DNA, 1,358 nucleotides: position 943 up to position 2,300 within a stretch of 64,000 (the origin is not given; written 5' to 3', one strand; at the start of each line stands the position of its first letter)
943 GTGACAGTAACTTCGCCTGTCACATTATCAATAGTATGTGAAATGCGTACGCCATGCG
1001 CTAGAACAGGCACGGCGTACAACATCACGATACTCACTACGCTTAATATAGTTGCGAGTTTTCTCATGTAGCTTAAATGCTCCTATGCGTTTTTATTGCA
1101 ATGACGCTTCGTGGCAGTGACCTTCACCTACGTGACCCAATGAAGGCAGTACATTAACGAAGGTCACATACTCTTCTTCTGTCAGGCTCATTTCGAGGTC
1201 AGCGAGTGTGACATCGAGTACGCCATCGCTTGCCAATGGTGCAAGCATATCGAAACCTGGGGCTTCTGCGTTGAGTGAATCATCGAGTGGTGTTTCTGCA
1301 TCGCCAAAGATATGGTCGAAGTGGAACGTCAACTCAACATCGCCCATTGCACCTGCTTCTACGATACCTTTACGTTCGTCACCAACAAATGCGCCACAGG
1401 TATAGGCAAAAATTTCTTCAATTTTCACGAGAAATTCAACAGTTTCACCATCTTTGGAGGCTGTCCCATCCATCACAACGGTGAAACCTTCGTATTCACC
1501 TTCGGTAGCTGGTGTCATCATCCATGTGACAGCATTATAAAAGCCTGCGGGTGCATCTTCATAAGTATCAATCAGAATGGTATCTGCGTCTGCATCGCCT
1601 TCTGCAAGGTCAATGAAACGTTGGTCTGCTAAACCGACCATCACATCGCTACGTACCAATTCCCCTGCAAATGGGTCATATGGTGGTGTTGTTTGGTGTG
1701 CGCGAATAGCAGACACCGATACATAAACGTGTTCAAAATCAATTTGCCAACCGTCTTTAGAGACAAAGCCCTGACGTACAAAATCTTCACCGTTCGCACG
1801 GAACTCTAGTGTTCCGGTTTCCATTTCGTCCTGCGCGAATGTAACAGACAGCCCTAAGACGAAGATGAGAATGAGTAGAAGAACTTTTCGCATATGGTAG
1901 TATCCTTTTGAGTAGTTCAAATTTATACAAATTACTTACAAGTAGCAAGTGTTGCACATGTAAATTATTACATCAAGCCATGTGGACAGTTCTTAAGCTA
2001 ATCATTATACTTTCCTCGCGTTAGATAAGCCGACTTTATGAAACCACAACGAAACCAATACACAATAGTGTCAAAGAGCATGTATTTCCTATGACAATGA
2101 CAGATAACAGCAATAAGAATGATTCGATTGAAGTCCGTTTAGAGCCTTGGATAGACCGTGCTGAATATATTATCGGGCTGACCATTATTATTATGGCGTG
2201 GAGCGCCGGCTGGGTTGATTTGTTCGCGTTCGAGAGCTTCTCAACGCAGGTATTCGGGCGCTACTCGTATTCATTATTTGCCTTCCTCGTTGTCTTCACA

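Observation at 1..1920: CbiM/NikM transporter gene preceded by two secreted His/Cys-rich proteins: possible novel periplasmic metal-capture components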

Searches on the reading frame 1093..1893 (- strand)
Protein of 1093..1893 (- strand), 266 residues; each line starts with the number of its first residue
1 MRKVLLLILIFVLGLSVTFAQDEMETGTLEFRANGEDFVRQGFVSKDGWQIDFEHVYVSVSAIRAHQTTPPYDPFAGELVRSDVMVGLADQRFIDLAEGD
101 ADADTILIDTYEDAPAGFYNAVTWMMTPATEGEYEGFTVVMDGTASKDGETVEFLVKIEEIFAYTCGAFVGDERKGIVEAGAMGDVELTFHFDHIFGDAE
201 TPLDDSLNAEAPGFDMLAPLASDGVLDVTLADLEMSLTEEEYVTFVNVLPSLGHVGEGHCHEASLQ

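Call 5: search_protein_families(library=pfam, proteins=[window:1093-1893:-], max_evalue=1)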
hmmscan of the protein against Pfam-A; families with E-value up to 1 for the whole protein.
window:1093-1893:- (266 aa): 1 family
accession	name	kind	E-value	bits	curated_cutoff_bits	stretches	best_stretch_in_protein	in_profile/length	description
PF14321.11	DUF4382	-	0.2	12.3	25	1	52-143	15-85/136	Domain of unknown function (DUF4382)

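Call 6: search_protein_families(library=ncbifam, proteins=[window:1093-1893:-], max_evalue=1)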
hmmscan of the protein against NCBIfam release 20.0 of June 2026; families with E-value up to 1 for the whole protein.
window:1093-1893:- (266 aa): 0 families

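Call 10: find_homologous_proteins(query=window:1093-1893:-)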
Query window:1093-1893:- (266 aa): 2194 proteins with E <= 0.001 among 3581 candidates; the best 120 are listed.
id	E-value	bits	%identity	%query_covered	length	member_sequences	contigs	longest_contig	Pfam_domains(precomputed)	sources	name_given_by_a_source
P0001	1.0e-172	590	100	100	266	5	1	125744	-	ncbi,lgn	ncbi:MAG: DUF4382 domain-containing protein [Chloroflexota bacterium]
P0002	4.1e-138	477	80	100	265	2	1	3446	-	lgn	-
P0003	1.2e-129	449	73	100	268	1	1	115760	-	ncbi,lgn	ncbi:MAG: DUF4382 domain-containing protein [Chloroflexota bacterium]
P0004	4.6e-128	444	73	100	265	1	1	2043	-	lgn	-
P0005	7.1e-125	434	71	100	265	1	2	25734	-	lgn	-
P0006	1.3e-124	433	70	100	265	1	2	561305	-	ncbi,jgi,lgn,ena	-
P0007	8.7e-124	430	71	100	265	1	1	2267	-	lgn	-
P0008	4.6e-123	428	70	100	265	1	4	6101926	-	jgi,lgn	-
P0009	4.9e-123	428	70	100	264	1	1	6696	-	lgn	-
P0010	6.4e-123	427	70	100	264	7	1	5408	-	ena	-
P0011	1.2e-121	423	70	100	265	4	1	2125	-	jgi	jgi:hypothetical protein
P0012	3.0e-121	422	69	100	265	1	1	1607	-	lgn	-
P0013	7.1e-121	421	70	92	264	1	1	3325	-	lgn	-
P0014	8.6e-121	420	69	100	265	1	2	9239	-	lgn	-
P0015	9.9e-121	420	69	100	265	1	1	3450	-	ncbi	-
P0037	3.0e-105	369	64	92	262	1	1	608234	-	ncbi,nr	ncbi:MAG: DUF4382 domain-containing protein [Chloroflexi bacterium]|nr:DUF4382 domain-containing pro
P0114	1.1e-84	302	52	98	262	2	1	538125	-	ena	-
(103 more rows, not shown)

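Call 33: search_solved_structures(query=A1, max_evalue=10)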
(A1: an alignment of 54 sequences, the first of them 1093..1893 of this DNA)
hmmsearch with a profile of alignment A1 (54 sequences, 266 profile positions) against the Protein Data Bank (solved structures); distinct sequences matched with E-value up to 10: 1.
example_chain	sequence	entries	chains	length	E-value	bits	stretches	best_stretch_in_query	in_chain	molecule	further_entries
6tbm_Q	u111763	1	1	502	0.56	12.5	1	161-186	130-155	Ubiquitin carboxyl-terminal hydrolase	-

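Call 39: predict_structure(alignment_id=A1)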
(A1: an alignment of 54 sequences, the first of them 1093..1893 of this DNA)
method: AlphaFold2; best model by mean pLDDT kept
length: 266 residues; sequences in the alignment: 54
mean_pLDDT: 93.2   pTM: 0.85
mean pLDDT of the five models: 93.2, 92.6, 92.5, 92.4, 92.3
residues with pLDDT >= 90: 215; 70-90: 40; 50-70: 11; < 50: 0
segments of 3 or more residues with pLDDT < 50: none
pLDDT, mean of each block of 10 residues (from residue 1): 84 68 86 93 98 98 96 91 96 97 96 97 97 98 98 98 90 91 96 95 94 98 98 98 96 82 82
secondary structure, 60 per line:
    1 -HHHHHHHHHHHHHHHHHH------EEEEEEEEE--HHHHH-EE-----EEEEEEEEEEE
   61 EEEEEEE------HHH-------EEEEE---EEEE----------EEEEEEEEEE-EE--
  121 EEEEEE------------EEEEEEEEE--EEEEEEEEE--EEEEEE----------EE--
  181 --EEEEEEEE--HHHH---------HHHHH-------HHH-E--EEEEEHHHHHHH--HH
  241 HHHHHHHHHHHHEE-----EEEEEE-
elements in order: H2-19 E26-34 H37-41 E50-67 E84-88 E92-95 E106-115 E121-126 E139-147 E150-158 E161-166 E183-190 H193-196 H206-210 E225-229 H230-236 H239-252 E260-265

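Call 44: find_encoding_contigs(protein=P0114, flank=6000, max_places=2)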
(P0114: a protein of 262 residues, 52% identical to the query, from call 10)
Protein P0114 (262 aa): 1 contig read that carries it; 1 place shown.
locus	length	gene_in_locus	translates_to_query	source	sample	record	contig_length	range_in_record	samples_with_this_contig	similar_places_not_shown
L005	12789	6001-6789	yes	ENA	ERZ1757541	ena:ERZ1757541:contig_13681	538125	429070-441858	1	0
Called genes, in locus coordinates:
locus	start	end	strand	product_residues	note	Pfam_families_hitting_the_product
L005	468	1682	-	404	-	PF07907:YibE_F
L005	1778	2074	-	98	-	PF09012:FeoC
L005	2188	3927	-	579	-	PF17910:FeoB_Cyto, PF07670:Gate, PF07664:FeoB_C, PF07670:Gate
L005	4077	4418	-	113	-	PF02421:FeoB_N, PF01926:MMR_HSR1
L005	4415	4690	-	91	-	PF04023:FeoA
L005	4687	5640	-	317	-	PF01325:Fe_dep_repress, PF02742:Fe_dep_repr_C, PF04023:FeoA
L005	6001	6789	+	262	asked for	-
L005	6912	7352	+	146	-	PF13620:CarboxypepD_reg (weak)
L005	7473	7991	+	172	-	PF01891:CbiM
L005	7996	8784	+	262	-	PF02361:CbiQ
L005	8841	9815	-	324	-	PF00291:PALP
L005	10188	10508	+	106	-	-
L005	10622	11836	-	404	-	PF07690:MFS_1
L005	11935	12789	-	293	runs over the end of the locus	PF01926:MMR_HSR1 (faint), PF03193:RsgA_GTPase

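Call 45: find_encoding_contigs(protein=P0037, flank=6000, max_places=2)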
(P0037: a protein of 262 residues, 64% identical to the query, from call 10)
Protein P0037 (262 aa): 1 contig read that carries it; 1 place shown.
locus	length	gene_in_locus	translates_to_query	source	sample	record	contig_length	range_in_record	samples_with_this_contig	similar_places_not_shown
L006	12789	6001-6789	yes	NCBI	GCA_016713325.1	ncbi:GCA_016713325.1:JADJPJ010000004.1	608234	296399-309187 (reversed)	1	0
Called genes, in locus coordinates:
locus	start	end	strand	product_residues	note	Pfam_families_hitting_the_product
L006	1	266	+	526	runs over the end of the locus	PF00501:AMP-binding, PF13193:AMP-binding_C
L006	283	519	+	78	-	PF00550:PP-binding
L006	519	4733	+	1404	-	PF00668:Condensation, PF00501:AMP-binding, PF13193:AMP-binding_C (faint), PF00550:PP-binding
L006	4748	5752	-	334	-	PF02423:OCD_Mu_crystall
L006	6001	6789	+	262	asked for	-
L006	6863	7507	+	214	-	-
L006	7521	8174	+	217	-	PF01891:CbiM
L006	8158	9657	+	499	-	PF02361:CbiQ, PF00005:ABC_tran, PF02463:SMC_N, PF13304:AAA_21 (weak)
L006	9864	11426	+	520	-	PF01545:Cation_efflux, PF16916:ZT_dimer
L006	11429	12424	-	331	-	PF03372:Exo_endo_phos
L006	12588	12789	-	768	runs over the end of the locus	PF21568:AIMA-like_N (weak), PF22681:Lmo2446-like_N, PF13802:Gal_mutarotas_2, PF01055:Glyco_hydro_31_2nd, PF21365:Glyco_hydro_31_3rd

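Call 46: find_encoding_contigs(protein=P0008, flank=6000, max_places=2)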
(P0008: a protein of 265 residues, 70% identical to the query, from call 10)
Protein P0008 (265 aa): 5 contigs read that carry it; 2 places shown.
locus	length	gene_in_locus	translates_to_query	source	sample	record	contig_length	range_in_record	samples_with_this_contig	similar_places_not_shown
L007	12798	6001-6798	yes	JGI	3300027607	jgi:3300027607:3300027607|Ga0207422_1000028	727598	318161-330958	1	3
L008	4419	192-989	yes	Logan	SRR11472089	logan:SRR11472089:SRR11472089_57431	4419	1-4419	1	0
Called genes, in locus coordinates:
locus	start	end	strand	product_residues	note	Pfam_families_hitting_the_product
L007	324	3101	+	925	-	PF00133:tRNA-synt_1, PF09334:tRNA-synt_1g, PF13603:tRNA-synt_1_2, PF00133:tRNA-synt_1, PF08264:Anticodon_1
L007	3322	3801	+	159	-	PF02985:HEAT (faint), PF13646:HEAT_2, PF03130:HEAT_PBS (weak), PF13646:HEAT_2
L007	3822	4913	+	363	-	PF14094:DUF4272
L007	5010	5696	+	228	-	PF02633:Creatininase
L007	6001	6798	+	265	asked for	-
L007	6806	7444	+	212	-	-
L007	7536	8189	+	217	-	PF01891:CbiM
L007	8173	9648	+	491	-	PF02361:CbiQ, PF00005:ABC_tran, PF02463:SMC_N, PF13304:AAA_21 (weak)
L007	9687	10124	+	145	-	PF01475:FUR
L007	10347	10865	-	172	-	PF19715:DUF6210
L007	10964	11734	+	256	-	PF13385:Laminin_G_3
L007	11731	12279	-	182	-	PF13302:Acetyltransf_3, PF13420:Acetyltransf_4, PF13523:Acetyltransf_8 (weak), PF00583:Acetyltransf_1, PF13508:Acetyltransf_7 (weak)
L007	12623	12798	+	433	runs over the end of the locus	-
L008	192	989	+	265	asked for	-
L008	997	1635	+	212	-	-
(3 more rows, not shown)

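Call 54: find_related_loci(query=A1, collection=genome_contigs, flank=5000)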
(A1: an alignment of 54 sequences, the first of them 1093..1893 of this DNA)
Query A1 (266 aa) in genome_contigs; peptide patterns used: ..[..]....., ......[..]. (x = any residue, [..] = any of these).
599 stretches matched a pattern (row limit reached: there are more); 540 encode a relative of the query (tblastn E <= 1e-3); the best 80 are kept; 80 distinct loci.
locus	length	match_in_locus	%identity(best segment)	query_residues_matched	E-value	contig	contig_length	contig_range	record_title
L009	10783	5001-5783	68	2-264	1e-123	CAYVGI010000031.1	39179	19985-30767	MAG TPA_asm: uncultured Anaerolineaceae bacterium isolate SRP128890_co1_263 genome assembly, contig: NODE_1783_length_39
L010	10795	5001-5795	70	1-266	2e-122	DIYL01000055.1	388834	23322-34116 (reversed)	MAG TPA_asm: Anaerolineales bacterium UBA6055 UBA6055_contig_81, whole genome shotgun sequence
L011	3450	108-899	69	1-265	4e-121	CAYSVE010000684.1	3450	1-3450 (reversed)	MAG TPA_asm: uncultured Anaerolineaceae bacterium isolate SRP128890_co1_11 genome assembly, contig: NODE_36379_length_34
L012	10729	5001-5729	64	20-263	4e-106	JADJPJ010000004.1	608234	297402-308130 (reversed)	MAG: Candidatus Flexifilum affinis isolate Fred_BATAC.421 tig00005920-10-6100640, whole genome shotgun sequence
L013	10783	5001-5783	60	1-262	1e-105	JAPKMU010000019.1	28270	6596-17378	MAG: Anaerolineae bacterium isolate RH21 NODE_19_length_28270_cov_1.485546:GC=0.577, whole genome shotgun sequence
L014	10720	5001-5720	61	23-262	5e-103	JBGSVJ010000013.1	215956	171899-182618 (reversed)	MAG: Anaerolineae bacterium isolate JTS-AC454 k141_1668200, whole genome shotgun sequence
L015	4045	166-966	56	1-263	3e-99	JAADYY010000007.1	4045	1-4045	MAG: Chloroflexi bacterium isolate TC_22 k99_17422, whole genome shotgun sequence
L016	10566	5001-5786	53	1-261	2e-89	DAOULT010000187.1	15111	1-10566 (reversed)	MAG TPA_asm: Anaerolineae bacterium isolate W31_52 k127_932494, whole genome shotgun sequence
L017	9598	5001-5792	52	1-261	2e-89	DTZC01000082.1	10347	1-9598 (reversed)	MAG TPA_asm: Dehalococcoidia bacterium isolate UWMA-0237 k99_1765172, whole genome shotgun sequence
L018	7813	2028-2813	55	1-264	2e-89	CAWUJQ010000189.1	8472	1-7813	MAG: uncultured bacterium isolate SRR17458634_metabat2_28_1705322976 genome assembly, contig: ERZ21854010.1599, whole ge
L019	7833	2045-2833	51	1-261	3e-89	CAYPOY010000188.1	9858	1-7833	MAG TPA_asm: uncultured Anaerolineales bacterium isolate SRP214966_co5_314 genome assembly, contig: NODE_6873_length_985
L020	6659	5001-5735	57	20-265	1e-88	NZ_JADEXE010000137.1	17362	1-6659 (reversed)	Nodosilinea sp. LEGE 07298 NODE_137_length_17362_cov_10.1322, whole genome shotgun sequence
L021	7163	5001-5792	52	1-261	9e-89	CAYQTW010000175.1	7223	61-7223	MAG TPA_asm: uncultured Anaerolineales bacterium isolate binchicken_co355_303 genome assembly, contig: NODE_8886_length_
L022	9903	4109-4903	52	1-261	7e-89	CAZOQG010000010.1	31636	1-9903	MAG TPA_asm: uncultured Dehalococcoidales bacterium isolate SRP178699_co3_448 genome assembly, contig: NODE_346_length_3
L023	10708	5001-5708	58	26-261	9e-89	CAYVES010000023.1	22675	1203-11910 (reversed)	MAG TPA_asm: uncultured Dehalococcoidia bacterium isolate SRP214966_co5_396 genome assembly, contig: NODE_1712_length_22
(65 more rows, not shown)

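Call 72: search_protein_representatives(alignment_id=A1)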
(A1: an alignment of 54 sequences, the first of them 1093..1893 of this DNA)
Query: 54 sequences, 266 profile positions. Proteins with E-value up to 0.001 (for the whole library): 364; up to 1e-10: 215; up to 1e-30: 114. The best 150 are listed.
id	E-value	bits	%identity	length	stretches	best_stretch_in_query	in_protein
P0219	0.0e+00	1121.9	-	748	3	12-264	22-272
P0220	1.3e-107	375.3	-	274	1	10-264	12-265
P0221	1.6e-103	361.8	-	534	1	23-264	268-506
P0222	1.1e-99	349.3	-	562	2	12-261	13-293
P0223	2.0e-99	348.4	-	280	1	9-264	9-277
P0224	1.9e-98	345.2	-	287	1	18-264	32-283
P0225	5.7e-95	333.8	-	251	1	9-264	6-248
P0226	7.3e-95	333.4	-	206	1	61-264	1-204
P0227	1.1e-91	323.1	-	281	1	8-263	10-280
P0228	1.0e-90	319.9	-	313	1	23-264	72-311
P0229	2.3e-90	318.7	-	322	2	78-264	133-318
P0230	1.3e-87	309.7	-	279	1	17-264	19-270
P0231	5.0e-87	307.7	-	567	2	11-262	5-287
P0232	1.9e-86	305.8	-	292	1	23-263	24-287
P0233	5.7e-86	304.3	-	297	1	13-264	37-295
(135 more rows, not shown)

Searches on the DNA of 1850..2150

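Call 8: search_rna_families(source=window, start=1850, end=2150, threshold=evalue, max_evalue=10)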
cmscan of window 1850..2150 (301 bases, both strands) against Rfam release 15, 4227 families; matches with E-value up to 10: 0.
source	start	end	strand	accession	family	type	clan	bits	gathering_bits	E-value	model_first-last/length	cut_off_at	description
